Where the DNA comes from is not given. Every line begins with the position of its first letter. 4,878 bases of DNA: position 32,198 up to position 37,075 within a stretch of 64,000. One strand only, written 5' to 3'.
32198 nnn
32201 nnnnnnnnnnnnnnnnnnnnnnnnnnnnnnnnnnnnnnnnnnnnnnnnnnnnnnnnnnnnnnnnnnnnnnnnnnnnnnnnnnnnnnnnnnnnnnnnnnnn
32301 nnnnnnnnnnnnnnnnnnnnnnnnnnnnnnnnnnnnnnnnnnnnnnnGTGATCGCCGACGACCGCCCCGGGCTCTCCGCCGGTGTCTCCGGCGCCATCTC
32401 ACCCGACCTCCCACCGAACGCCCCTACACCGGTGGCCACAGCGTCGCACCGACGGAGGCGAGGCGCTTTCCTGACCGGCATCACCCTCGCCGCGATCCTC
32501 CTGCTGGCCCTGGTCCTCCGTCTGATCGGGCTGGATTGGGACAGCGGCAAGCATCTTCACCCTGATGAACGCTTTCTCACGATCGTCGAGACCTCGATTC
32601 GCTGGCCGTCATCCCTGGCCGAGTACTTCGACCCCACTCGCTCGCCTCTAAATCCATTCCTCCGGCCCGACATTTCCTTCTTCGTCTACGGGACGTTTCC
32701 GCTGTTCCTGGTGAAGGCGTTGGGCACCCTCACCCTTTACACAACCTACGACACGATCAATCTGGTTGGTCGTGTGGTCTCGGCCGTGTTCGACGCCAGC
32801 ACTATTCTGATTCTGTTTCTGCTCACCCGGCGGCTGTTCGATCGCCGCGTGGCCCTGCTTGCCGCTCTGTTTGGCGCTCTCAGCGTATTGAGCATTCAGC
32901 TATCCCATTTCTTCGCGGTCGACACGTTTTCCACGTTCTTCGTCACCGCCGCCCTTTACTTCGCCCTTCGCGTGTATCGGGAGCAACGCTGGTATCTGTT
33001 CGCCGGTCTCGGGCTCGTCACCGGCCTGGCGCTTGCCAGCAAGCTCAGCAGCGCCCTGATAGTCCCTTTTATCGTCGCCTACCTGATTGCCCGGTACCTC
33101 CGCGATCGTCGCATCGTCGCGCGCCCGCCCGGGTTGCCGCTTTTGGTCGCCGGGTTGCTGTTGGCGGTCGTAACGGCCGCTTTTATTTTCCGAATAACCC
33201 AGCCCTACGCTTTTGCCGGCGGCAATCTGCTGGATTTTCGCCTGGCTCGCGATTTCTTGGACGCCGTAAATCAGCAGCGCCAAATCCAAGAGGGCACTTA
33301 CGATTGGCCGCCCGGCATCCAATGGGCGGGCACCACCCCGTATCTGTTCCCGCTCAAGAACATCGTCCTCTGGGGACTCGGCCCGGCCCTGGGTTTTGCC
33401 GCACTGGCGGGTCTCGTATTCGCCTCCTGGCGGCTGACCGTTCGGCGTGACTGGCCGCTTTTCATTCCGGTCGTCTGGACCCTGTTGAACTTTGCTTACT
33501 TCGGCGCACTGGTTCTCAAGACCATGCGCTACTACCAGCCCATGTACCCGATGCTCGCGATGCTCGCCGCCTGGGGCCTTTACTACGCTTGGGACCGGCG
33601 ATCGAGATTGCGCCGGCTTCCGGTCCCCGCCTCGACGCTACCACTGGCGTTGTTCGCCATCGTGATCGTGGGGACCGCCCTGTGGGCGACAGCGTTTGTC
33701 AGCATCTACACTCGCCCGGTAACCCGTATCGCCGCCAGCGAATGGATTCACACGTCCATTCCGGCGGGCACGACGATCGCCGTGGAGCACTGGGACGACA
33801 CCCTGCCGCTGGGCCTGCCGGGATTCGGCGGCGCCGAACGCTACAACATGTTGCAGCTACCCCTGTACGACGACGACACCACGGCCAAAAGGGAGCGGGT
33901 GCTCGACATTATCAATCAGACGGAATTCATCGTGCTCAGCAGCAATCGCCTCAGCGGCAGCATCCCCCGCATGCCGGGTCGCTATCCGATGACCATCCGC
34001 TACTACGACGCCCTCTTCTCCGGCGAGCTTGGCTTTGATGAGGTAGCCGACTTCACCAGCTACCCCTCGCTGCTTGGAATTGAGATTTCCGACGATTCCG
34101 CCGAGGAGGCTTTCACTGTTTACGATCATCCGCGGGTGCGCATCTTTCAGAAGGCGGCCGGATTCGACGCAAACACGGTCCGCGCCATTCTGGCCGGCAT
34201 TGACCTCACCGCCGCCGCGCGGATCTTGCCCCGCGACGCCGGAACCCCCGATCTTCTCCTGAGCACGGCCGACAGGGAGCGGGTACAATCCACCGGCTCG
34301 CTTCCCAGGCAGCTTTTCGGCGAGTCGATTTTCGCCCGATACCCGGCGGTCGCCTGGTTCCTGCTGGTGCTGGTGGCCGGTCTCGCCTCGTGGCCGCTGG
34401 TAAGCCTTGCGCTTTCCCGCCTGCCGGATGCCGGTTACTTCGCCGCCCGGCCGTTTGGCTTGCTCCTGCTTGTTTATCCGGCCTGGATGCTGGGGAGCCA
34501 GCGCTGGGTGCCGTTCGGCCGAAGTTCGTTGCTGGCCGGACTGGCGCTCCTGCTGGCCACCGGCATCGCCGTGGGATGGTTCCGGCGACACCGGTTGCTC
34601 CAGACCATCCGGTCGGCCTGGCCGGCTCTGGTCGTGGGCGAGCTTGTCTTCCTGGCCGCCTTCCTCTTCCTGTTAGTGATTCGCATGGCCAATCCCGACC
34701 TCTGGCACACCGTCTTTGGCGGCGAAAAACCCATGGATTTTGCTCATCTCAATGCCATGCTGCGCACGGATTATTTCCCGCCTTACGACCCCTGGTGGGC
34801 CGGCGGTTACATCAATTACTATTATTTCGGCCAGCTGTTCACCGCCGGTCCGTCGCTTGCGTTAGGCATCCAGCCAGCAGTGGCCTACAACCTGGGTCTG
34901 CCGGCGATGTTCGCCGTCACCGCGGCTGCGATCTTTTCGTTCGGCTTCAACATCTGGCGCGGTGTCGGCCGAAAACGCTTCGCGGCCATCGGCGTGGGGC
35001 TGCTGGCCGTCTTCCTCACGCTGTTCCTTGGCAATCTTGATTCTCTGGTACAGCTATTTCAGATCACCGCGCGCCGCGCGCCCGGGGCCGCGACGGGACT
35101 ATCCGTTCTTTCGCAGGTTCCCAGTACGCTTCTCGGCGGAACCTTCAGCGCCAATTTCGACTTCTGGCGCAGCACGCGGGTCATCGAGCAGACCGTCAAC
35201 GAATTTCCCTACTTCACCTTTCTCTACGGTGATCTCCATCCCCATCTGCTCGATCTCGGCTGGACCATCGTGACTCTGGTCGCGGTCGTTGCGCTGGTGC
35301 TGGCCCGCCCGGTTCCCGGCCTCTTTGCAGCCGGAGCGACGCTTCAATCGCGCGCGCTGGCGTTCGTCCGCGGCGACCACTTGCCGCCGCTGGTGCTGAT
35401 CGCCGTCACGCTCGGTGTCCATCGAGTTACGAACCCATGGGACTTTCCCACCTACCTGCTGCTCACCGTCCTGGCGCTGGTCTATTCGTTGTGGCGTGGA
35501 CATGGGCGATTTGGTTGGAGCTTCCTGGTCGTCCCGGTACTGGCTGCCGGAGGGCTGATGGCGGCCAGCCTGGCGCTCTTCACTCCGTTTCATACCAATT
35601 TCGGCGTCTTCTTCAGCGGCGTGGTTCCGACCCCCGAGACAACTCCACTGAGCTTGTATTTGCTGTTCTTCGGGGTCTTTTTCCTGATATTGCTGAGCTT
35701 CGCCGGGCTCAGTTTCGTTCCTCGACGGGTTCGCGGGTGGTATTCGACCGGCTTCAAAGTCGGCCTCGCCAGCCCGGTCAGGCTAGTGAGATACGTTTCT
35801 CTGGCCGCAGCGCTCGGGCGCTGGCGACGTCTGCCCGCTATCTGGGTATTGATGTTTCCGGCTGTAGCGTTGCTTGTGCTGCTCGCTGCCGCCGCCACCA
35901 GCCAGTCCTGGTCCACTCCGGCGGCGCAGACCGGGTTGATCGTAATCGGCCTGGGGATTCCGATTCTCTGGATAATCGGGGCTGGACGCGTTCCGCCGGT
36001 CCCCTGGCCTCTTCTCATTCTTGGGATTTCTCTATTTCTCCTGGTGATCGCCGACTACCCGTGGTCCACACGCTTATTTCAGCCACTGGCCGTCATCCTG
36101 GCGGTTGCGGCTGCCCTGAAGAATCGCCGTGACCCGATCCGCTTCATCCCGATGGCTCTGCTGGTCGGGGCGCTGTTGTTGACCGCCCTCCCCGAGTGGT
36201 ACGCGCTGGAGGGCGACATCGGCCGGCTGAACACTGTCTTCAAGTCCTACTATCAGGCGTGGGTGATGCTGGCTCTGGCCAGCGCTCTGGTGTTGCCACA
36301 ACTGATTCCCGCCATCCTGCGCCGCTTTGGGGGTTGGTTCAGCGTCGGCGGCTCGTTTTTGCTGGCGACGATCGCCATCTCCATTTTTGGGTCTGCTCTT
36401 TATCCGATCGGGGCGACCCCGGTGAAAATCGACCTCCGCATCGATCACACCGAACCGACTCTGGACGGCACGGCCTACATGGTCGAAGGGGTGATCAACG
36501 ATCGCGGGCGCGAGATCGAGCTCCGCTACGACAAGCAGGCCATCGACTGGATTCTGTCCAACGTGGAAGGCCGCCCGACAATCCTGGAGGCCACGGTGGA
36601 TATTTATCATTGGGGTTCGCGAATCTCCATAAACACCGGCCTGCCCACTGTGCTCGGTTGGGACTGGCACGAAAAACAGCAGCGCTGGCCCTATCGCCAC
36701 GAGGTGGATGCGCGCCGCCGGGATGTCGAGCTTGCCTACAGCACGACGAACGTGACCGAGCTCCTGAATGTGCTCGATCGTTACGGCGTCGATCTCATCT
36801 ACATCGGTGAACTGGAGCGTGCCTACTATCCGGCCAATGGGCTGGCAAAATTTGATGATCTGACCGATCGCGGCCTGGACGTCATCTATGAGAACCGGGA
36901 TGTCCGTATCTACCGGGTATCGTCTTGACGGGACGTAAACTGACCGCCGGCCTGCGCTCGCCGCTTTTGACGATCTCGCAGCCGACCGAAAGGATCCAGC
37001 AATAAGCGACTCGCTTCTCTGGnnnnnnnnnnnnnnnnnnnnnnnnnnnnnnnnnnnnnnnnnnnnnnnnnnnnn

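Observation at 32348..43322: Five-gene operon of giant GT-C-type membrane proteins plus a flippase-like protein and an FAD oxidoreductase: an archaeal-style lipid-linked glycosylation module with unknown product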

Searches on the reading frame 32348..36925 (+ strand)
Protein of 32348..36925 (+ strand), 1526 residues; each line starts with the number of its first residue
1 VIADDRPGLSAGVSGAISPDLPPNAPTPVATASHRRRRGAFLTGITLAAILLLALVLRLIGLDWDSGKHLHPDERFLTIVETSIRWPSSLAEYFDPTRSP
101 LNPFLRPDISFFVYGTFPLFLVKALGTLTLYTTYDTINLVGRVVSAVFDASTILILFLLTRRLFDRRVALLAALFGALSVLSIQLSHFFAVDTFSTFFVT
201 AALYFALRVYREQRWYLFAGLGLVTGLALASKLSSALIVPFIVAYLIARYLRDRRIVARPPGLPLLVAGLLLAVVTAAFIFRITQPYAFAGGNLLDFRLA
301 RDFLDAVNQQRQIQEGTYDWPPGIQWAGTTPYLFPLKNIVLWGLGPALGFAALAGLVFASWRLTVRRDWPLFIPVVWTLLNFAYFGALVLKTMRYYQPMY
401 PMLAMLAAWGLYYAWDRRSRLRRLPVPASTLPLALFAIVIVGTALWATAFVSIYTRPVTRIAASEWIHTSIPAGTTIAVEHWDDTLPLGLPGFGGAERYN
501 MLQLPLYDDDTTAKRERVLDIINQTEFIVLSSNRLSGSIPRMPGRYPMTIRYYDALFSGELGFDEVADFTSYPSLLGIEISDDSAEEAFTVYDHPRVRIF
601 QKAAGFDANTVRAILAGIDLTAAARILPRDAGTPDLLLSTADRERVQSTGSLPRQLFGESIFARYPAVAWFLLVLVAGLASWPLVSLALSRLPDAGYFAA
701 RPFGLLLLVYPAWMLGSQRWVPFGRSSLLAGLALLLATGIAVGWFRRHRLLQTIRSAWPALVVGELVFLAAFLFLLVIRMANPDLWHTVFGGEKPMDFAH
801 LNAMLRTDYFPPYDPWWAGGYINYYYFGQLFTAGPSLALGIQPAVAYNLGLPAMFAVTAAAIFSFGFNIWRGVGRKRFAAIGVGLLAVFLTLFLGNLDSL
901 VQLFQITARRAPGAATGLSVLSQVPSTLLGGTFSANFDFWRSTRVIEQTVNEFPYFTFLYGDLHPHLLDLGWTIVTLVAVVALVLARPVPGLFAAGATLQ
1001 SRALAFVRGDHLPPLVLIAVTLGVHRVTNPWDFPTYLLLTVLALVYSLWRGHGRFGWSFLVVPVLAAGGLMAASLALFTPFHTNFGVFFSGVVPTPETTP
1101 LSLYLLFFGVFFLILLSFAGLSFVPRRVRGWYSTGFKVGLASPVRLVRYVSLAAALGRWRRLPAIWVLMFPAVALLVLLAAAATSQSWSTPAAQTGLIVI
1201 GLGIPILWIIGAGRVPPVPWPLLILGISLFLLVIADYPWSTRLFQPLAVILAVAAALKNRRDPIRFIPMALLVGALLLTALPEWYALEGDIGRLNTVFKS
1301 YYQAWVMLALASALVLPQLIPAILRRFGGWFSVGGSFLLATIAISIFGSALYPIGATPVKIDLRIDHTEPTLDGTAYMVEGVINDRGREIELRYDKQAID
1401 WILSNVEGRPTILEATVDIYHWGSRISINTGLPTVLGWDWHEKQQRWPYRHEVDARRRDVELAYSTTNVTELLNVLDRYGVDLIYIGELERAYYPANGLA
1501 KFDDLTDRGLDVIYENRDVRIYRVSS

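Call 8: search_protein_families(library=ncbifam, proteins=[window:32348-36925:+], max_evalue=0.01)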
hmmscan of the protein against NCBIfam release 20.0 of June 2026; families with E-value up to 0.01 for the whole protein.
window:32348-36925:+ (1526 aa): 2 families
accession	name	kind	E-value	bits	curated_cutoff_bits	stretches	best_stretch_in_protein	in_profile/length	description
TIGR03662.1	Chlor_Arch_YYY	subfamily_domain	1.2e-153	513.5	300.25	2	667-1204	5-492/727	chlor_Arch_YYY domain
TIGR03663.1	TIGR03663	subfamily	3.7e-07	29.5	126.25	1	137-449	69-373/435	flippase activity-associated protein Agl23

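Call 9: search_protein_families(library=pfam, proteins=[window:32348-36925:+], max_evalue=0.01)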
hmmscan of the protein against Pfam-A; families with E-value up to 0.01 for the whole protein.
window:32348-36925:+ (1526 aa): 2 families
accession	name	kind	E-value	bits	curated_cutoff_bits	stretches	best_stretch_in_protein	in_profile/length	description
PF10060.15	DUF2298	-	1.3e-98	331.5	27.8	2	707-1206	1-456/488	Uncharacterized membrane protein (DUF2298)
PF13231.12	PMT_2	-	1.4e-16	61.5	26.1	1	140-274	23-155/160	Dolichyl-phosphate-mannose-protein mannosyltransferase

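Call 26: search_solved_structures(query=window:32348-36925:+, max_evalue=1)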
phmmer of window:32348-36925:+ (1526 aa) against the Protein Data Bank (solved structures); distinct sequences matched with E-value up to 1: 1.
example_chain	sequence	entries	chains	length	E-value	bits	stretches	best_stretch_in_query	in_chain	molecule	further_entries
6s8z_A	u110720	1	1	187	0.16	12.5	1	1331-1375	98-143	Elongation factor P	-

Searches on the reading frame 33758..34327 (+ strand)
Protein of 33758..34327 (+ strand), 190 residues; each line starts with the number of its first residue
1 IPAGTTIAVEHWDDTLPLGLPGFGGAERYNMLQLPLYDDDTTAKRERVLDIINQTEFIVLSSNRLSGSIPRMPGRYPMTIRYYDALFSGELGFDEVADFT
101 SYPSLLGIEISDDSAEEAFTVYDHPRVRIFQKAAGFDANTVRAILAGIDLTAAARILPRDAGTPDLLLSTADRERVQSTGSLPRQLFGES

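Call 92: search_protein_families(library=pfam, proteins=[window:33758-34327:+], max_evalue=0.01)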
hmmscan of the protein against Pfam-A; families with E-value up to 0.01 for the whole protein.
window:33758-34327:+ (190 aa): 0 families
